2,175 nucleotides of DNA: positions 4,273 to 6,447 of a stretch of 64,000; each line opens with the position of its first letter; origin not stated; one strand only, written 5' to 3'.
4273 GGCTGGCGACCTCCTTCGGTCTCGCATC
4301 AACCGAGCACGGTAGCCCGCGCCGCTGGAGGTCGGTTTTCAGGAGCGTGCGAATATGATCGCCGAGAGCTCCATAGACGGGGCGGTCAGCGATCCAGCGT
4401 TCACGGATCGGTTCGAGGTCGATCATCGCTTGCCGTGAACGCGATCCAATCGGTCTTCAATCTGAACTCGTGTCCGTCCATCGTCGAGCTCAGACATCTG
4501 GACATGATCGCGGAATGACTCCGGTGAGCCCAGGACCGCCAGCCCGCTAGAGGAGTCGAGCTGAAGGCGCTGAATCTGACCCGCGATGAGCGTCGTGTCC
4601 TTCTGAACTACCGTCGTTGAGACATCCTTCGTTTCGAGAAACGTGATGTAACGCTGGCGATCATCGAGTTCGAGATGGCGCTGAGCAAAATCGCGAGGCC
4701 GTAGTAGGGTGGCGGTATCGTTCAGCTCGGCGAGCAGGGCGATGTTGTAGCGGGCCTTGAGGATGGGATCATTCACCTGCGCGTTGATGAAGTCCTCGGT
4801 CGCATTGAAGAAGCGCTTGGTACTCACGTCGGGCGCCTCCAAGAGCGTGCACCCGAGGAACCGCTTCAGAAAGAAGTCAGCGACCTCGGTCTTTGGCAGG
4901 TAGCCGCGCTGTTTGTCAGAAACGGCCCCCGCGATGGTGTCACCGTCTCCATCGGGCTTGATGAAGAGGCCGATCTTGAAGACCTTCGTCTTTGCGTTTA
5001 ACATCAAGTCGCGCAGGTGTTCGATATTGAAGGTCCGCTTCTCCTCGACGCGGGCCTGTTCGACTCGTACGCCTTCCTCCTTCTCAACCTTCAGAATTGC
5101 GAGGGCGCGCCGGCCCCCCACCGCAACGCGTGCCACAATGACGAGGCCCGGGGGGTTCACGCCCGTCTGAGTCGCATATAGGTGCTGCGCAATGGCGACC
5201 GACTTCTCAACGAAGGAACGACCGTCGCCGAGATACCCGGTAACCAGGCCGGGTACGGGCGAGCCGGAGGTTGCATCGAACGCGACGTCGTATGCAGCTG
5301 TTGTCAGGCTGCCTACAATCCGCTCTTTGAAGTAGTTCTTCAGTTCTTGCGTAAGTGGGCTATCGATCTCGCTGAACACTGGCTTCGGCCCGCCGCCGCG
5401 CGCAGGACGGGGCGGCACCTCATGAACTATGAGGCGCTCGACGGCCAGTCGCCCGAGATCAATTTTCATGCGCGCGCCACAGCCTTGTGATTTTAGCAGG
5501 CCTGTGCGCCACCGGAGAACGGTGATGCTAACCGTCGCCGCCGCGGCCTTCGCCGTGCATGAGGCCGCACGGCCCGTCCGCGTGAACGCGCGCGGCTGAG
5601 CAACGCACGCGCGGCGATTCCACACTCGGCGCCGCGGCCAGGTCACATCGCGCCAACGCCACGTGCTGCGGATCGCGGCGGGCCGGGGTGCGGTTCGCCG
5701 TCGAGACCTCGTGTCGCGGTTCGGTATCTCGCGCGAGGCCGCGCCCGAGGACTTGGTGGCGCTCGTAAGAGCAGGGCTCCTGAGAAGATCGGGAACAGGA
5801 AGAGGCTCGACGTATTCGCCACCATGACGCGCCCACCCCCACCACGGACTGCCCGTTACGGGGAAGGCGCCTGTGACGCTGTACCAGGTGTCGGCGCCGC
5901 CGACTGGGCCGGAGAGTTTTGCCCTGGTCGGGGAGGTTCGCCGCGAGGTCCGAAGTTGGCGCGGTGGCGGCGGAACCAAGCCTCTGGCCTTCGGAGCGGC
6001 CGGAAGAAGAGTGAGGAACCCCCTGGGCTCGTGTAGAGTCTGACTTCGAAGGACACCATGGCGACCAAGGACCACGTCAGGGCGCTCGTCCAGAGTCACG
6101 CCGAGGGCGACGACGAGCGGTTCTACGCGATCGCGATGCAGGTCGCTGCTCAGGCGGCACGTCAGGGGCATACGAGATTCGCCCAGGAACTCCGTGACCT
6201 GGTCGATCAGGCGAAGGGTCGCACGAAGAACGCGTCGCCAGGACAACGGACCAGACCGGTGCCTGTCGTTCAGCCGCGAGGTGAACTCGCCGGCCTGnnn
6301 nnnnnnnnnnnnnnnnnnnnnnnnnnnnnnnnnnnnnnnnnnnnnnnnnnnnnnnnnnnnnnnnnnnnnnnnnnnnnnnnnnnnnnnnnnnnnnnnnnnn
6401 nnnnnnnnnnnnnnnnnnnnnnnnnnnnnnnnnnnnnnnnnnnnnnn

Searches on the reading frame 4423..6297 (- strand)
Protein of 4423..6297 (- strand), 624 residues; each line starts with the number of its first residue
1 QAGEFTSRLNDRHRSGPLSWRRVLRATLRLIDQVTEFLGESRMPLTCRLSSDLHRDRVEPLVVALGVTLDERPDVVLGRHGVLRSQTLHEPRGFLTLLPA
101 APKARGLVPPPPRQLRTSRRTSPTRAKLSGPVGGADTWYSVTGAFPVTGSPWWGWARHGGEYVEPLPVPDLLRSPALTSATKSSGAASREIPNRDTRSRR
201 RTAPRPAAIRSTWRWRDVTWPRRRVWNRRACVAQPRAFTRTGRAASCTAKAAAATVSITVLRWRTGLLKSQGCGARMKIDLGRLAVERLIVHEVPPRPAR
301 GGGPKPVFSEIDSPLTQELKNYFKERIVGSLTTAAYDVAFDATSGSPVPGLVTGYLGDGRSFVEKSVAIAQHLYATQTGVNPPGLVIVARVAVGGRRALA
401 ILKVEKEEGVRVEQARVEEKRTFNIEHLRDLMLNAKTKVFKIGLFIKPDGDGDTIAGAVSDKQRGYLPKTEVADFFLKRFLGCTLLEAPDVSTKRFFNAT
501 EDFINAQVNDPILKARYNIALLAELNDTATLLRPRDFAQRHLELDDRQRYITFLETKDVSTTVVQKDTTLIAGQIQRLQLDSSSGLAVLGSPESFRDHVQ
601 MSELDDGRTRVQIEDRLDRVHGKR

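Call 82: search_protein_families(library=pfam, proteins=[window:4423-6297:-], max_evalue=0.01)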
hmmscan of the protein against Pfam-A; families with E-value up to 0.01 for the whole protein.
window:4423-6297:- (624 aa): 1 family
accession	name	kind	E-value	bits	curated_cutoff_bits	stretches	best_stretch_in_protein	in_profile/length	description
PF04245.18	NA37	-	5.5e-15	56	24.6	1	308-514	14-219/325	37-kD nucleoid-associated bacterial protein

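Call 91: search_protein_families(library=padloc, proteins=[window:4423-6297:-], max_evalue=0.001)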
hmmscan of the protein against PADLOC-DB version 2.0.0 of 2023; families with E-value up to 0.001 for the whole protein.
window:4423-6297:- (624 aa): 0 families
